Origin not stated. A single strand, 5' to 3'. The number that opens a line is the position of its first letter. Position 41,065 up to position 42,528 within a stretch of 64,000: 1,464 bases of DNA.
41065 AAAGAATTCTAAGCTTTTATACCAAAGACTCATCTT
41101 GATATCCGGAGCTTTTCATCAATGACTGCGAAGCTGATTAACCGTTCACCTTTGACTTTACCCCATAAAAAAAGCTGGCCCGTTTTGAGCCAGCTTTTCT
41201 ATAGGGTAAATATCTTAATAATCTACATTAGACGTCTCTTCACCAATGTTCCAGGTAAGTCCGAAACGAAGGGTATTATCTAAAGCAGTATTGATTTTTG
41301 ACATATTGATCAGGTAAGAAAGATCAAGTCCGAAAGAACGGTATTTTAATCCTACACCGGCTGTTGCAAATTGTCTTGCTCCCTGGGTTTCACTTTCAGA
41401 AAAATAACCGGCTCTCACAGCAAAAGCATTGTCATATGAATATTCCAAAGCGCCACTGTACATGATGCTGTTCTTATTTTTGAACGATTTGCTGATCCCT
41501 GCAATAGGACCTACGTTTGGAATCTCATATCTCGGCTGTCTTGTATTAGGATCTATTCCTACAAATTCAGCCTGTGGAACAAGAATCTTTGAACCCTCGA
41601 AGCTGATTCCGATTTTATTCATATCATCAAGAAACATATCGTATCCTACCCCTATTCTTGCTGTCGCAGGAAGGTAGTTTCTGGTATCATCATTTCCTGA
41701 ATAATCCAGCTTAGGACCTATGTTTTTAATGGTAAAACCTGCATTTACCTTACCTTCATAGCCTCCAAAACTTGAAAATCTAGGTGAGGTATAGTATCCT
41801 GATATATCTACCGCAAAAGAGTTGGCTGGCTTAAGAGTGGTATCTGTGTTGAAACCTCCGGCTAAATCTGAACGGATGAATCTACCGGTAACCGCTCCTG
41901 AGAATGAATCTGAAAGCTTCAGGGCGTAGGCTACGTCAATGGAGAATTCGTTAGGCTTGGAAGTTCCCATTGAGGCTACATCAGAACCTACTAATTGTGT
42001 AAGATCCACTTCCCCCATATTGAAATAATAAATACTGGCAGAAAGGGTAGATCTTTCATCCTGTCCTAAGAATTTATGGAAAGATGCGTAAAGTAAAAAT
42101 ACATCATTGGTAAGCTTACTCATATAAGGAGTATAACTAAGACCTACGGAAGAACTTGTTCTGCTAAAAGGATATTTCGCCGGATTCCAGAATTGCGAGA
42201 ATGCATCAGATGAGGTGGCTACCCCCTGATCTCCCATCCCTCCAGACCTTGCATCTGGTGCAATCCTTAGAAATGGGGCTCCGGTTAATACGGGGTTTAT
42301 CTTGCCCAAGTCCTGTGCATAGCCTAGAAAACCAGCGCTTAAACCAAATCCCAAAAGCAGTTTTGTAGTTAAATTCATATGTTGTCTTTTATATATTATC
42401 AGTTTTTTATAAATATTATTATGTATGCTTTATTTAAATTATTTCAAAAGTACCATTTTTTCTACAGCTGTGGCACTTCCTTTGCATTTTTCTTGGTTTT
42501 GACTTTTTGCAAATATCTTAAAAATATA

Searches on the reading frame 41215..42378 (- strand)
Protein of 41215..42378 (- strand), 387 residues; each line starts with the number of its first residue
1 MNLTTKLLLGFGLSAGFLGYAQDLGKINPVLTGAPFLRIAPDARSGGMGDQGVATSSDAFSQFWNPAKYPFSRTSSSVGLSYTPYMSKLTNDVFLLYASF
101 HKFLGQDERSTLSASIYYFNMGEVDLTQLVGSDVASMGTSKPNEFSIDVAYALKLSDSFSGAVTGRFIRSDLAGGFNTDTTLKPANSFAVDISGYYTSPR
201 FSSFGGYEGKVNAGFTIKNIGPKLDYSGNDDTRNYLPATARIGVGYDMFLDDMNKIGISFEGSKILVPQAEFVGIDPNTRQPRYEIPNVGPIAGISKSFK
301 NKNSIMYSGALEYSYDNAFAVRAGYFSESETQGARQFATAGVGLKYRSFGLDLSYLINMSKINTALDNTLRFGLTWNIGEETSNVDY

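Call 98: search_protein_families(library=pfam, proteins=[window:41215-42378:-], max_evalue=0.001)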
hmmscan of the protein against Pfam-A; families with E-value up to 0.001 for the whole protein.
window:41215-42378:- (387 aa): 1 family
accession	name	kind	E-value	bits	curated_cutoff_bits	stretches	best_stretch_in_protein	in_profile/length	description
PF19572.5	PorV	-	1.3e-74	251.2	27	1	29-269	8-240/243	Type IX secretion system protein PorV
